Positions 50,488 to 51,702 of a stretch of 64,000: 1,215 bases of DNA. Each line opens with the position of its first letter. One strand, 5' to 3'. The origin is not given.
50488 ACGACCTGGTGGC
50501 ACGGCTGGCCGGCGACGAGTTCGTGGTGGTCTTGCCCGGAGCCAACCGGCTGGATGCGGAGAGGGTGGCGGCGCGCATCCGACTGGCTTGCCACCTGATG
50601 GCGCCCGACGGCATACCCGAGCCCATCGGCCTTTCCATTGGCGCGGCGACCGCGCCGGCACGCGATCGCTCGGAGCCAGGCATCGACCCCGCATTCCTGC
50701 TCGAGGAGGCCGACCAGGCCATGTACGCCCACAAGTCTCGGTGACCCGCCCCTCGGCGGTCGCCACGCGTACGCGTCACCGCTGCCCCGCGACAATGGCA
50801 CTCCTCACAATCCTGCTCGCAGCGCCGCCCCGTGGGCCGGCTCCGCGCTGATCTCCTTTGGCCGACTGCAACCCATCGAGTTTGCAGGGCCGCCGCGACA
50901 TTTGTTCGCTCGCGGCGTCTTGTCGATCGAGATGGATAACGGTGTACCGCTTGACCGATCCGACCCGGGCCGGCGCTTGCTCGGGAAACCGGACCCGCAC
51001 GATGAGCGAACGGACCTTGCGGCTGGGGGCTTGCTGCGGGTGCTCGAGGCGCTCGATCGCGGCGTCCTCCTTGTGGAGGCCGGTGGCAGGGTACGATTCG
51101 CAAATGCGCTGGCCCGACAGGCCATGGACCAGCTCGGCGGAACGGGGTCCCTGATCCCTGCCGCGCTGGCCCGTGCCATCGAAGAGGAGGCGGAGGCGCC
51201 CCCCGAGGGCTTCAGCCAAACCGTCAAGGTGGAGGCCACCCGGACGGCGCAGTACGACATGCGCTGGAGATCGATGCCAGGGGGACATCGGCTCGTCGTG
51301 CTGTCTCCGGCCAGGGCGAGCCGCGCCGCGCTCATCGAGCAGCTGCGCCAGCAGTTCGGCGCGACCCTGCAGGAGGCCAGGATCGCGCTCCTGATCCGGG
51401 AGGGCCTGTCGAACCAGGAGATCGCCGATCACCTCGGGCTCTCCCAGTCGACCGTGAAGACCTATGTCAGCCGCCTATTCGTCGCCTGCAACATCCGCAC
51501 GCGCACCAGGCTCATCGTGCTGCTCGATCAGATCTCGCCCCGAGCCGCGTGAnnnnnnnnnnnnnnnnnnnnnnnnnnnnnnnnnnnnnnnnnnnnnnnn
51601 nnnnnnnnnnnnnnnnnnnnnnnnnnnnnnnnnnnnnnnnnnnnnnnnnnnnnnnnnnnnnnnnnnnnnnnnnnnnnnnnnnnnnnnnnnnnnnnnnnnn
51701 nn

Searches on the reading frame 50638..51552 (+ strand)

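Call 16: search_protein_families(library=pfam, proteins=[window:50638-51552:+], max_evalue=0.001)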
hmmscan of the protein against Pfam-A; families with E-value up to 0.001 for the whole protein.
window:50638-51552:+ (304 aa): 6 families
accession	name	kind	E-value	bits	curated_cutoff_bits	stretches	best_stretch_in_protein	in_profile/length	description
PF00196.25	GerE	-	2e-09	37.4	23.5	1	245-295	6-56/57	Bacterial regulatory proteins, luxR family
PF08281.18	Sigma70_r4_2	-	3.2e-07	30.3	25.7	1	250-279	18-49/54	Sigma-70, region 4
PF13384.12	HTH_23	-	1.2e-06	28.6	24.6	1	246-279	7-40/50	Homeodomain-like domain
PF13412.12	HTH_24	-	4.4e-06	26.6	21.9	1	256-280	17-41/48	Winged helix-turn-helix DNA-binding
PF13936.12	HTH_38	-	4.4e-05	23.6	27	1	248-279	12-43/44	Helix-turn-helix domain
PF09339.16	HTH_IclR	-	0.00088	19.4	22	0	254-279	16-41/52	IclR helix-turn-helix domain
